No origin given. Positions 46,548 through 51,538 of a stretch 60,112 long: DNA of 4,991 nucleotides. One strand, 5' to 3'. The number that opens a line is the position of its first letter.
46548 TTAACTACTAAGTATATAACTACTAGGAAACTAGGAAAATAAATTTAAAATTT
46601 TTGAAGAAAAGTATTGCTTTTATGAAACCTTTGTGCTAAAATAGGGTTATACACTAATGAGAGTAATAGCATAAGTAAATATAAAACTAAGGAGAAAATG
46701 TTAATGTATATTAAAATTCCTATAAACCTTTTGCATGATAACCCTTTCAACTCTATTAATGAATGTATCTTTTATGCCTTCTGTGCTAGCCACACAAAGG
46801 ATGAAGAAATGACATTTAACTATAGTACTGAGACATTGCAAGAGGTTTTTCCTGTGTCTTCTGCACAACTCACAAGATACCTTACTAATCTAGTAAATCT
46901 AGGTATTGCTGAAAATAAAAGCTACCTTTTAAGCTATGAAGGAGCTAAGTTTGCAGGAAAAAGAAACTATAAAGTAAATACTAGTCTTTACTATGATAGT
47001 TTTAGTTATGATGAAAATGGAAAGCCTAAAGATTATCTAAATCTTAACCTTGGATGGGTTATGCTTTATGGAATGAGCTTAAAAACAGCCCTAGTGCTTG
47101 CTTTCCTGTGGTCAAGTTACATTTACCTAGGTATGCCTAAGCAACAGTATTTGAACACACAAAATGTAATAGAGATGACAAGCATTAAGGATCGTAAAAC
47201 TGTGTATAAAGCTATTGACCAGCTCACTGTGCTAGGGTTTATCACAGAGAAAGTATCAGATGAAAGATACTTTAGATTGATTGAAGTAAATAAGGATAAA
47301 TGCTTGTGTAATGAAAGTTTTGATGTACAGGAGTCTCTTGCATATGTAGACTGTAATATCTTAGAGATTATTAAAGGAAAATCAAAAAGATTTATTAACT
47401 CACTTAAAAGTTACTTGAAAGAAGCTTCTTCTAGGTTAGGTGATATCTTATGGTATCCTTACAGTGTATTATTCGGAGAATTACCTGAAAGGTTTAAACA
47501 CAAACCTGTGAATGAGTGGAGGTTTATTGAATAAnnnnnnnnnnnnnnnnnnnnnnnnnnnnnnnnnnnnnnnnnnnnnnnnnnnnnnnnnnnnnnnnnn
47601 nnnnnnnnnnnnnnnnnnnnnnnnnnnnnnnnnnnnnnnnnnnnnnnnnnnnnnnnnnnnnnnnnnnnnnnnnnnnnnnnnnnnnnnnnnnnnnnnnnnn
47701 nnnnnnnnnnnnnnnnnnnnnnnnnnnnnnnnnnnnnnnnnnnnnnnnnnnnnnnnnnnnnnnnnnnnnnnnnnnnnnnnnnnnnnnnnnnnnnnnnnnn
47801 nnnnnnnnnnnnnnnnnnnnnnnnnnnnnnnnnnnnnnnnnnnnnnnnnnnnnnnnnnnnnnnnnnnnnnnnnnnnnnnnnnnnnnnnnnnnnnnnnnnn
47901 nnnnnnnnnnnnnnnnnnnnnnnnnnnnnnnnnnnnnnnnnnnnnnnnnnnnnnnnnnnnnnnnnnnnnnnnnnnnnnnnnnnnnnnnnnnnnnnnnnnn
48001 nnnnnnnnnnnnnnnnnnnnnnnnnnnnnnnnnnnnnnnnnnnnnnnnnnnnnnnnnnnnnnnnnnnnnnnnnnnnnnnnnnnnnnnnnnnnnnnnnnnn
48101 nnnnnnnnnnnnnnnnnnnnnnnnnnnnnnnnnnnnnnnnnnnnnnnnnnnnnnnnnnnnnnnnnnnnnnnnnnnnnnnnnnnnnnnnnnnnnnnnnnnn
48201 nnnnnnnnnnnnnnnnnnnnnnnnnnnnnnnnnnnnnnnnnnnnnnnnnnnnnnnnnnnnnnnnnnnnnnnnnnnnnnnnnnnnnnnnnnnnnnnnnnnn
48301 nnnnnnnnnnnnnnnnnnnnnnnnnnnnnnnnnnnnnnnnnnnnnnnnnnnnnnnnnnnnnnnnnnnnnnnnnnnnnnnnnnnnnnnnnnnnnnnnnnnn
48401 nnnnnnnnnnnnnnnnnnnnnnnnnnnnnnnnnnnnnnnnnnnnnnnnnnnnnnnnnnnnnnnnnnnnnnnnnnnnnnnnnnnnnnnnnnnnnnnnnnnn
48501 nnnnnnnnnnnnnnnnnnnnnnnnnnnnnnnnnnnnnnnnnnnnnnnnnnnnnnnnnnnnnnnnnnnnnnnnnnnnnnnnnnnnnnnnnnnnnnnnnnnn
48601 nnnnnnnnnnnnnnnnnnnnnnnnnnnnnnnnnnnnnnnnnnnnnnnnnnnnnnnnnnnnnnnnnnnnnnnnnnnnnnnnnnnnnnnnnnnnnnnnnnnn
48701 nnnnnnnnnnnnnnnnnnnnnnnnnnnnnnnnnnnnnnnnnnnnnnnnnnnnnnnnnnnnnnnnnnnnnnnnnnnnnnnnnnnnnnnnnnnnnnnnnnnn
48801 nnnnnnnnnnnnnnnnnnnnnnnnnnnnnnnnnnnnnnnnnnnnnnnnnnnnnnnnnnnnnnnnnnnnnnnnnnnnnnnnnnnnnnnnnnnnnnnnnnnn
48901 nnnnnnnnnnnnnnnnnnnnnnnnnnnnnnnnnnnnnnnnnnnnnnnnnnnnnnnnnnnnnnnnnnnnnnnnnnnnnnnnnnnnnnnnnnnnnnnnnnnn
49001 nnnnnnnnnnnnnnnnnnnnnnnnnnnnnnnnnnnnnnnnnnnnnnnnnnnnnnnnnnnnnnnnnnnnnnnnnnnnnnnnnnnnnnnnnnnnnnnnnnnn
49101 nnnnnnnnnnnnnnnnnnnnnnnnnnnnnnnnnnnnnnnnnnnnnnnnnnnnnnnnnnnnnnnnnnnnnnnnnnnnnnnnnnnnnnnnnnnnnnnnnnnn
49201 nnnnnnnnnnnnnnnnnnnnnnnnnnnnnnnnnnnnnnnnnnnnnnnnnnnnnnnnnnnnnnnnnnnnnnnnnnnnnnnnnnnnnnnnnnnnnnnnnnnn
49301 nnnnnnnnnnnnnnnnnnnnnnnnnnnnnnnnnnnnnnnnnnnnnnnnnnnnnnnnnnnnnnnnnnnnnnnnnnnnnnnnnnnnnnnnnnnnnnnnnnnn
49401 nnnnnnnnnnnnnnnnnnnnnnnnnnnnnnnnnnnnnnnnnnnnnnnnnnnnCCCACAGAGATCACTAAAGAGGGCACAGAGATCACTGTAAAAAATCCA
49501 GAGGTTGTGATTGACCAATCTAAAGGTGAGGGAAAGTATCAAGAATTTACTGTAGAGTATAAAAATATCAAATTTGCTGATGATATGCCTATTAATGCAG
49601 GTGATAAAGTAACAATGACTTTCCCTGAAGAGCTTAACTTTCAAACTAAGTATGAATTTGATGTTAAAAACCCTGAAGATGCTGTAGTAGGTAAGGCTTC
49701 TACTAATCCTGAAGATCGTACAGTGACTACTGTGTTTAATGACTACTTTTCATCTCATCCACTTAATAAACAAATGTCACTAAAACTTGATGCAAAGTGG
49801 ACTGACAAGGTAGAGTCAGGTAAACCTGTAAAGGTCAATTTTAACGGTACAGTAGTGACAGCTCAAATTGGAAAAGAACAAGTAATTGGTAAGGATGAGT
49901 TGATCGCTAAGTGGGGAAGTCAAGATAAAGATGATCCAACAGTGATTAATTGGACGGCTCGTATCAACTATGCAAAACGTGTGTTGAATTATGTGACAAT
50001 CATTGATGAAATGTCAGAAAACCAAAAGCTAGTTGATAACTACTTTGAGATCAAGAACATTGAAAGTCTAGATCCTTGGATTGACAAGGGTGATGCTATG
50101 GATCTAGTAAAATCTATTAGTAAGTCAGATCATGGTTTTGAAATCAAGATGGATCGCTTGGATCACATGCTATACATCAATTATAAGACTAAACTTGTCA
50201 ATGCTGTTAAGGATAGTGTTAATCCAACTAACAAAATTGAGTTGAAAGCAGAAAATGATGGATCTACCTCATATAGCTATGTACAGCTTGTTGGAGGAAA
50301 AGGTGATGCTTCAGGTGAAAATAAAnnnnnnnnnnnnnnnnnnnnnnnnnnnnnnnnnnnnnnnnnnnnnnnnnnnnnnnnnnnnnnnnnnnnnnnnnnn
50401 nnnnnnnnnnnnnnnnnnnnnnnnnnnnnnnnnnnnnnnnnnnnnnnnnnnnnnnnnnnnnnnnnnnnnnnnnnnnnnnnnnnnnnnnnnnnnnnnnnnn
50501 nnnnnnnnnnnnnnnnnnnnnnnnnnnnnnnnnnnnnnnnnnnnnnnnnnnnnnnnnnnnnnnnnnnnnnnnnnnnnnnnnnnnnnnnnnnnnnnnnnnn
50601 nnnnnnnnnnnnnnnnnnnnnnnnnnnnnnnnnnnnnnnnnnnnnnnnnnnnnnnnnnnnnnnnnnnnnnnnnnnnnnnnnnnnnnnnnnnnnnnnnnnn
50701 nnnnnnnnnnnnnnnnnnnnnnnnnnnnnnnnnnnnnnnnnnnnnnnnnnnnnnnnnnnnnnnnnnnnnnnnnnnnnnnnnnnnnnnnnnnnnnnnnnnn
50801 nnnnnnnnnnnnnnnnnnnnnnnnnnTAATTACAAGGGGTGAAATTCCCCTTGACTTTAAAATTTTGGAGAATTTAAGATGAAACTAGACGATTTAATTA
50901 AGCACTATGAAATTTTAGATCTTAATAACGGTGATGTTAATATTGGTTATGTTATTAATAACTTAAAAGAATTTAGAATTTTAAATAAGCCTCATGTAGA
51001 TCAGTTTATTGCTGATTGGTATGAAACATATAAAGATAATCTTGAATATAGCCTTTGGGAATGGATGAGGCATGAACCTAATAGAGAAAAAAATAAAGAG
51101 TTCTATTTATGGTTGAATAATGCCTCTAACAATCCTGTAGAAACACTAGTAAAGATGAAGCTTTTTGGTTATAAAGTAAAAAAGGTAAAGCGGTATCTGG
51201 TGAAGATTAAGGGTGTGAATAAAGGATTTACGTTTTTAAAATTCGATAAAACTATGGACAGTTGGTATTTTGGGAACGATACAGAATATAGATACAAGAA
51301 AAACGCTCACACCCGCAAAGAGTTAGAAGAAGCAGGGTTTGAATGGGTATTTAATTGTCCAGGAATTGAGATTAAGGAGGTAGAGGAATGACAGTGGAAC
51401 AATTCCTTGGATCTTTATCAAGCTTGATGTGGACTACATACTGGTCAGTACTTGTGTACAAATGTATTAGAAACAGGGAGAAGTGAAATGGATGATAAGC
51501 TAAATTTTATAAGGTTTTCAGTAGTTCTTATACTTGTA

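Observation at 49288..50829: Sortase-anchored adhesin-like gene embedded in the replication module of an apparently virulent phage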

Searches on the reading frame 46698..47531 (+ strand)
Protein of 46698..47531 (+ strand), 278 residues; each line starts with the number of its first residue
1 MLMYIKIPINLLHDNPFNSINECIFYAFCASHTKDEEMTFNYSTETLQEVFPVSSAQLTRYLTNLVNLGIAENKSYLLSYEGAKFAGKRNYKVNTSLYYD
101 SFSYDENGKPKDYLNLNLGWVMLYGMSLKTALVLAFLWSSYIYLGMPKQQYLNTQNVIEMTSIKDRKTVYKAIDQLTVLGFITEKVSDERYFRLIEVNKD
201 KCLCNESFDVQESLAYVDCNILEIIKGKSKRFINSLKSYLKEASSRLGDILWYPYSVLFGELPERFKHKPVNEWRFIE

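Call 18: search_protein_families(library=phrogs, proteins=[window:46698-47531:+], max_evalue=0.001)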
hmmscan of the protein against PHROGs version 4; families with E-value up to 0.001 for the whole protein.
window:46698-47531:+ (278 aa): 0 families

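Call 25: search_protein_families(library=pfam, proteins=[window:46698-47531:+], max_evalue=0.01)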
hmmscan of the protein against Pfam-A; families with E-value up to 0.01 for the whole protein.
window:46698-47531:+ (278 aa): 1 family
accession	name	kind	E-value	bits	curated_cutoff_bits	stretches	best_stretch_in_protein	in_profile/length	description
PF13730.12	HTH_36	-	0.00062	20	25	0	127-182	4-55/55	Helix-turn-helix domain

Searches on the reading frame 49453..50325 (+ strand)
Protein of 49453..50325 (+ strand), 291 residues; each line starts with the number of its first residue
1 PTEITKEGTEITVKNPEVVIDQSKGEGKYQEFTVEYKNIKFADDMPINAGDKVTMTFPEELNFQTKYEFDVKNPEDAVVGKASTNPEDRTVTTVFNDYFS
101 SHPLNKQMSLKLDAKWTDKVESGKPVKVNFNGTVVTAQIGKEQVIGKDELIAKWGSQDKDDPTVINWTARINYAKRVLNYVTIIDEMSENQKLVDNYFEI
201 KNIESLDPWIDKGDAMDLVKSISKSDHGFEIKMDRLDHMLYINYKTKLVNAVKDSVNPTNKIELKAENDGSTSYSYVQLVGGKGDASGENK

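Call 44: search_protein_representatives(protein=window:49453-50325:+)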
Query: 291 residues. Proteins with E-value up to 0.001 (for the whole library): 289; up to 1e-10: 125; up to 1e-30: 36. The best 150 are listed.
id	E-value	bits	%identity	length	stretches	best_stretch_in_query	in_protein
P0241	1.5e-138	477.4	74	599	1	1-291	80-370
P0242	1.5e-134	464.2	72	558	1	3-291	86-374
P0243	6.0e-132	455.7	70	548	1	2-291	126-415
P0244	1.6e-87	310.0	52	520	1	1-291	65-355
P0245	8.5e-85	301.0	48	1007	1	3-290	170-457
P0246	4.1e-81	288.9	48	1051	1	1-290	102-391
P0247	2.7e-79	283.0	47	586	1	2-290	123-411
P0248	6.1e-78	278.5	78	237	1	132-291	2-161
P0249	1.5e-70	254.3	56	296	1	80-290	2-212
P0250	7.1e-68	245.5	44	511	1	2-291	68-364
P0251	2.6e-67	243.7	45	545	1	2-289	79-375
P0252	7.3e-64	232.3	44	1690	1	3-290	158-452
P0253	9.6e-62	225.4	74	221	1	140-283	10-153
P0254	2.4e-58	214.3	39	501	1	2-290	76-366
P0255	5.5e-58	213.1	41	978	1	3-289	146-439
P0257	1.8e-55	204.8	43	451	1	2-289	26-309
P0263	2.9e-49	184.5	37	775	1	4-291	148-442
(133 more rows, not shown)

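Call 46: list_cluster_members(proteins=[P0244, P0245, P0246, P0247, P0250, P0252, P0254, P0255, P0257, P0263])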
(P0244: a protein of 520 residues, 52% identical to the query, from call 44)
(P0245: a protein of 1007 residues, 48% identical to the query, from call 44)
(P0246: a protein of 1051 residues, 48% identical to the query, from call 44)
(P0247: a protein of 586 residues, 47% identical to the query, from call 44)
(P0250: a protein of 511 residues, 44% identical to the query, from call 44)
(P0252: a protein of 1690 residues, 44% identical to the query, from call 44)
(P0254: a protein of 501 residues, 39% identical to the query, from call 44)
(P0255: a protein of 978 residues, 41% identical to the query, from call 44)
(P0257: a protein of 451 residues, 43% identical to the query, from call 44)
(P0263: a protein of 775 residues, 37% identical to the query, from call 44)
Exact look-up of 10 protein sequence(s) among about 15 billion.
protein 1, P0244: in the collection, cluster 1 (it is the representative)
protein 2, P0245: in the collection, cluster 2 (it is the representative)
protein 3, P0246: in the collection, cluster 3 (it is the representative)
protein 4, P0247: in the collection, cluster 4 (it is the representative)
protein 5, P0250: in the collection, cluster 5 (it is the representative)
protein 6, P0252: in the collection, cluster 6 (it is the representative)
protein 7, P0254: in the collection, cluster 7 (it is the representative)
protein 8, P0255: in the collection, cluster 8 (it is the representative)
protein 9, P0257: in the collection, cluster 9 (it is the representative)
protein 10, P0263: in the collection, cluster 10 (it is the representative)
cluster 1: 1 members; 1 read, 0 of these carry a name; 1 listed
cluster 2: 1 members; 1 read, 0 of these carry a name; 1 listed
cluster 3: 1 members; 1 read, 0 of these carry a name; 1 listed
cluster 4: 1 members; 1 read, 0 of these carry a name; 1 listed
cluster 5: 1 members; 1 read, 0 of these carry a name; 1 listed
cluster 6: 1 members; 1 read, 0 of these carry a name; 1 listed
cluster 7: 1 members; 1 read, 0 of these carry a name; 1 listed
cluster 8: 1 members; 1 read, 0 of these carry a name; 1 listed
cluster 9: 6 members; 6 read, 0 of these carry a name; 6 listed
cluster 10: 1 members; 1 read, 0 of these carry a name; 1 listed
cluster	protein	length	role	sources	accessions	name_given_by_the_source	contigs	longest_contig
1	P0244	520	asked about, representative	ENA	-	-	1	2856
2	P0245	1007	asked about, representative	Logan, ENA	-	-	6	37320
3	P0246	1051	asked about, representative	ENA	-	-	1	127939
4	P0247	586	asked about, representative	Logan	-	-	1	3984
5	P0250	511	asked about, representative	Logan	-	-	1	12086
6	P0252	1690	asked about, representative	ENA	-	-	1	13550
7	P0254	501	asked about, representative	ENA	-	-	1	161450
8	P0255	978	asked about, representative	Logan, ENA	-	-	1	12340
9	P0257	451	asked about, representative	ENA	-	-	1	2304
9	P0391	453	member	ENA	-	-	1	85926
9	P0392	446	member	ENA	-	-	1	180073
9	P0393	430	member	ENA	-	-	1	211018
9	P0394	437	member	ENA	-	-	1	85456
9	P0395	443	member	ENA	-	-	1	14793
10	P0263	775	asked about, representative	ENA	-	-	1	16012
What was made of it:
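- Closest known: Streptococcal surface proteins with the same A-domain, found on chromosome-sized contigs. Different: They are unnamed in the sources (call 46).
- Tried and rejected: Cluster look-up returned no names (call 46).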

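Call 49: search_protein_families(library=ncbifam, proteins=[P0391, P0254, P0246, P0245], max_evalue=0.001)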
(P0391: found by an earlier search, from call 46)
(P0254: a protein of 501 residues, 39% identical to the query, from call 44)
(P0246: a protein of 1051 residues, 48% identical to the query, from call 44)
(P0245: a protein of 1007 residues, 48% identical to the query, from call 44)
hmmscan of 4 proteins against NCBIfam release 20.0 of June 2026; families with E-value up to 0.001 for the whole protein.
P0391 (453 aa): 1 family
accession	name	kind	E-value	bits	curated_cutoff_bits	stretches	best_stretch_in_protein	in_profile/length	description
TIGR01451.2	B_ant_repeat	repeat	1.8e-05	24.6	24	1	194-218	25-49/53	DUF11 type repeat protein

P0254 (501 aa): 2 families
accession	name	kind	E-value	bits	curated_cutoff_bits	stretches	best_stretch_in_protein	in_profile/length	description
NF038253.1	GBS_IgA_bnd_BAC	equivalog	4.3e-11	41.4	1700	1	374-458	828-915/1127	IgA Fc-binding protein BAC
TIGR01167.1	LPXTG_anchor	domain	0.00038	21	15.9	1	468-498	1-31/34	LPXTG cell wall anchor domain-containing protein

P0246 (1051 aa): 4 families
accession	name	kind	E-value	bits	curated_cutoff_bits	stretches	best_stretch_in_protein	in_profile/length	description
TIGR03786.1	strep_pil_rpt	domain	1.4e-56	188.6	31.85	5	799-860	1-69/70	streptococcal pilin isopeptide linkage domain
TIGR01167.1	LPXTG_anchor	domain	6.7e-06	26.6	15.9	1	1019-1050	1-33/34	LPXTG cell wall anchor domain-containing protein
NF053819.1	EF0750_LPXTG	subfamily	3.2e-05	24.4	47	1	987-1049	47-103/105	EF2685/EF0750 family sortase-dependent surface protein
NF038353.1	FxLYD_dom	domain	0.00014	21.7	23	0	765-789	14-38/71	FxLYD domain-containing protein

P0245 (1007 aa): 5 families
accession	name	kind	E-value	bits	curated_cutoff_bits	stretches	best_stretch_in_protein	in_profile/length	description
TIGR03786.1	strep_pil_rpt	domain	7.7e-55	183.1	31.85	4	626-687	1-69/70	streptococcal pilin isopeptide linkage domain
TIGR01168.1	YSIRK_signal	domain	8.4e-12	44.7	20.2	1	6-40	6-40/40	YSIRK-type signal peptide-containing protein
NF040553.1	SGO_0316_fam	subfamily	6.3e-09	34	1400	1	7-180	4-176/1486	SGO_0316/SGO_0317 family LPXTG-anchored serine peptidase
NF047351.1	lipase_YSIRK_Sa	exception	9.2e-07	27.5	650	1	8-145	2-141/704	YSIRK-targeted triacylglycerol lipase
NF033647.1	adhesin_LEA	equivalog_domain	4.1e-05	22.7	200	1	9-150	12-164/656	LEA family epithelial adhesin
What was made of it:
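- Closest known: Streptococcal surface proteins with the same A-domain, found on chromosome-sized contigs. Different: The long forms have YSIRK signals and 4-5 'streptococcal pilin isopeptide linkage' repeats as the stalk (call 49).
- Tried and rejected: NCBIfam recognised only their stalk and anchor parts (call 49).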

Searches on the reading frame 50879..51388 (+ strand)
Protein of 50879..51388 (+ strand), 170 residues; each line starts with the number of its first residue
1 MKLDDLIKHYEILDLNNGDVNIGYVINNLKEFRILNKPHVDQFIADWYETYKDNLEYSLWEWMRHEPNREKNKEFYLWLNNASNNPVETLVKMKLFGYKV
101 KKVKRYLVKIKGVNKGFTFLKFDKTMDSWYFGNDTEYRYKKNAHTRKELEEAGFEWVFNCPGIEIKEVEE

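Call 18: search_protein_families(library=phrogs, proteins=[window:50879-51388:+], max_evalue=0.001)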
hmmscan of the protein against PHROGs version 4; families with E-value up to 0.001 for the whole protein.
window:50879-51388:+ (170 aa): 2 families
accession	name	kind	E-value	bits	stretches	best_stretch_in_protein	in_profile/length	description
phrog_121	-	unknown function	2.4e-35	123.4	1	1-170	48-223/297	-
phrog_10997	-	unknown function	4.1e-05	24.4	1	30-106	27-101/160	-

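Call 69: search_protein_families(library=padloc, proteins=[window:50879-51388:+], max_evalue=0.01)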
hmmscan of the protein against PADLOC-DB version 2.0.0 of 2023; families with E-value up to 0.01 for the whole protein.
window:50879-51388:+ (170 aa): 1 family
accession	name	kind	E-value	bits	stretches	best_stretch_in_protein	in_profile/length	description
PDLC00843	E1-E2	-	0.0053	13.3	1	29-94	207-269/575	E1-E2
